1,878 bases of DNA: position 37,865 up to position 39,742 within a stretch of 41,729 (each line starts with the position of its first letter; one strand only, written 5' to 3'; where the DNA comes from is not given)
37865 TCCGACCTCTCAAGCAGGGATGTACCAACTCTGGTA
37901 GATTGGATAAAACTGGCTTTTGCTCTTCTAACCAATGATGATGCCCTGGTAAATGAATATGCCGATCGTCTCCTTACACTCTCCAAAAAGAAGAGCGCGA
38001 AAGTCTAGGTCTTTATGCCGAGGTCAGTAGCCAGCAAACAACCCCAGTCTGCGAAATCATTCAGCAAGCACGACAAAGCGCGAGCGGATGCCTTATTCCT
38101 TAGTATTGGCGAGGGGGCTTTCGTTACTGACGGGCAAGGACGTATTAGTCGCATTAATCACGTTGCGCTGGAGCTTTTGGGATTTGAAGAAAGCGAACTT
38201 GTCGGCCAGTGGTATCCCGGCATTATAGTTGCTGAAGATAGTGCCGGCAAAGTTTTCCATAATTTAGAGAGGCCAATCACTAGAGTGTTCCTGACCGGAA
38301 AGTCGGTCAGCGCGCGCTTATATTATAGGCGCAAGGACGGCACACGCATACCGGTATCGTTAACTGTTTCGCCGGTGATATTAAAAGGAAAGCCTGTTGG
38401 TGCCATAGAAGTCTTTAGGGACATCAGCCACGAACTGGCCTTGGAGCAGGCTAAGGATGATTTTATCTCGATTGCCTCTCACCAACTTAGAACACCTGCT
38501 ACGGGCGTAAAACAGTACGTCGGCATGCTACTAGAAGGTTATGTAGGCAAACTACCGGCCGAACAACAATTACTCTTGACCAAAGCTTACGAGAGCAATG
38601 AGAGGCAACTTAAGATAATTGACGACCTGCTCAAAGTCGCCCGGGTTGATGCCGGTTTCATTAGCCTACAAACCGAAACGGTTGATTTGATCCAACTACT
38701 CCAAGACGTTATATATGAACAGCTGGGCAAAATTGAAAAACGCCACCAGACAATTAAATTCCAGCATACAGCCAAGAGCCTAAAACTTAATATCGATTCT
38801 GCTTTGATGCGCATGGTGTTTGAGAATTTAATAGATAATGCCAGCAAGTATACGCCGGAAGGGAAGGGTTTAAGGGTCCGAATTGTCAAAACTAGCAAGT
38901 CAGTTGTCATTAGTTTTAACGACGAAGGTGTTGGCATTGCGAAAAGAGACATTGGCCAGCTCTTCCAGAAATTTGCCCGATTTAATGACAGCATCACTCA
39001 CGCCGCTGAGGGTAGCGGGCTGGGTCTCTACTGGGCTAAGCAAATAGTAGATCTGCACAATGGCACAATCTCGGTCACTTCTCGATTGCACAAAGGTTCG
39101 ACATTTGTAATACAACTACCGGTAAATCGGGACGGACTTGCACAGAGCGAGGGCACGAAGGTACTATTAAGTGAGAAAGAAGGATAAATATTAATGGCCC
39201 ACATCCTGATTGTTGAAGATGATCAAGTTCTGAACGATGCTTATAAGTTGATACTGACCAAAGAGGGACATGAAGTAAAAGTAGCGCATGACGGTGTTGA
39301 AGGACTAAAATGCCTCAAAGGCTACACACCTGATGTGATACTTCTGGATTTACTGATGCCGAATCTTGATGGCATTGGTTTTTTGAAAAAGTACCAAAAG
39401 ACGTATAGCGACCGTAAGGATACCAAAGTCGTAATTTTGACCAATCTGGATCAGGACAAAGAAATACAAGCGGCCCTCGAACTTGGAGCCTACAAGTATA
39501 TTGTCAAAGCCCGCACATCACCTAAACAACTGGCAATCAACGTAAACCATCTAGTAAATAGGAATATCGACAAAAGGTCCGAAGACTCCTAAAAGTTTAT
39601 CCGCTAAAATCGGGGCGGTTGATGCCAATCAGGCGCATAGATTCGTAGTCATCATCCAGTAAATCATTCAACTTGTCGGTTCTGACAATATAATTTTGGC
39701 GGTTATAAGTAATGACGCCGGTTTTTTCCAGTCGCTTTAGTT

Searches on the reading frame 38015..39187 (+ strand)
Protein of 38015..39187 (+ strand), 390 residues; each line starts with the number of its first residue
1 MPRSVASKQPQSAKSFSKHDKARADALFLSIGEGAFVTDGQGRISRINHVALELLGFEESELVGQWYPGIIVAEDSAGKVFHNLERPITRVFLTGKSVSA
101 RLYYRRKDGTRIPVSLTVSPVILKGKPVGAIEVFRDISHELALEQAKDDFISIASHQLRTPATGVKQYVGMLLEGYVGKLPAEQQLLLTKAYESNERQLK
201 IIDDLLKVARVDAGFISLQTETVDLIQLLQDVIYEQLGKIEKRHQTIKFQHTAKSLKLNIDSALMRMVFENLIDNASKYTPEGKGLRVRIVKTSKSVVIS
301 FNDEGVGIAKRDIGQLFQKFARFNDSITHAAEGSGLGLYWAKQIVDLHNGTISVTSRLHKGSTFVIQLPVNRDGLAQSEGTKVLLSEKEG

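Call 77: search_protein_families(library=pfam, proteins=[window:38015-39187:+], max_evalue=0.001)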
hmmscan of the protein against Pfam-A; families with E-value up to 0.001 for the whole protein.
window:38015-39187:+ (390 aa): 5 families
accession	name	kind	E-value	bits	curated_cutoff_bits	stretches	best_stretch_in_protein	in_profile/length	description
PF02518.31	HATPase_c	-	1.5e-24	87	26.4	1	261-371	2-110/111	Histidine kinase-, DNA gyrase B-, and HSP90-like ATPase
PF13426.13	PAS_9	-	5.1e-14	52.8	27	1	33-138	2-102/103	PAS domain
PF00512.31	HisKA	-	1.2e-13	51.3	26.9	1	146-214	1-66/66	His Kinase A (phospho-acceptor) domain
PF00989.32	PAS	-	1.8e-12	47.7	22.6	1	26-137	5-113/113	PAS fold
PF08448.16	PAS_4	-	2.5e-09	37.8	23.1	1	30-138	3-106/110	PAS fold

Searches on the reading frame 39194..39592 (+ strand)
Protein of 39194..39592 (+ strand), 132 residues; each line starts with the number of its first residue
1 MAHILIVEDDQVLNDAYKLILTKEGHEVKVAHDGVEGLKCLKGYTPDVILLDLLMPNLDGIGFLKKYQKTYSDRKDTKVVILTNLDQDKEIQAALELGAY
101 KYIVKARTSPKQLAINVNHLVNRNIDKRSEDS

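Call 77: search_protein_families(library=pfam, proteins=[window:39194-39592:+], max_evalue=0.001)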
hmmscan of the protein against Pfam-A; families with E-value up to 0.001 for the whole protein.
window:39194-39592:+ (132 aa): 1 family
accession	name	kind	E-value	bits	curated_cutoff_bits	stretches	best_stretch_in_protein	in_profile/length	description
PF00072.30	Response_reg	-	1.5e-23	83.5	30.2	1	4-107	1-101/111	Response regulator receiver domain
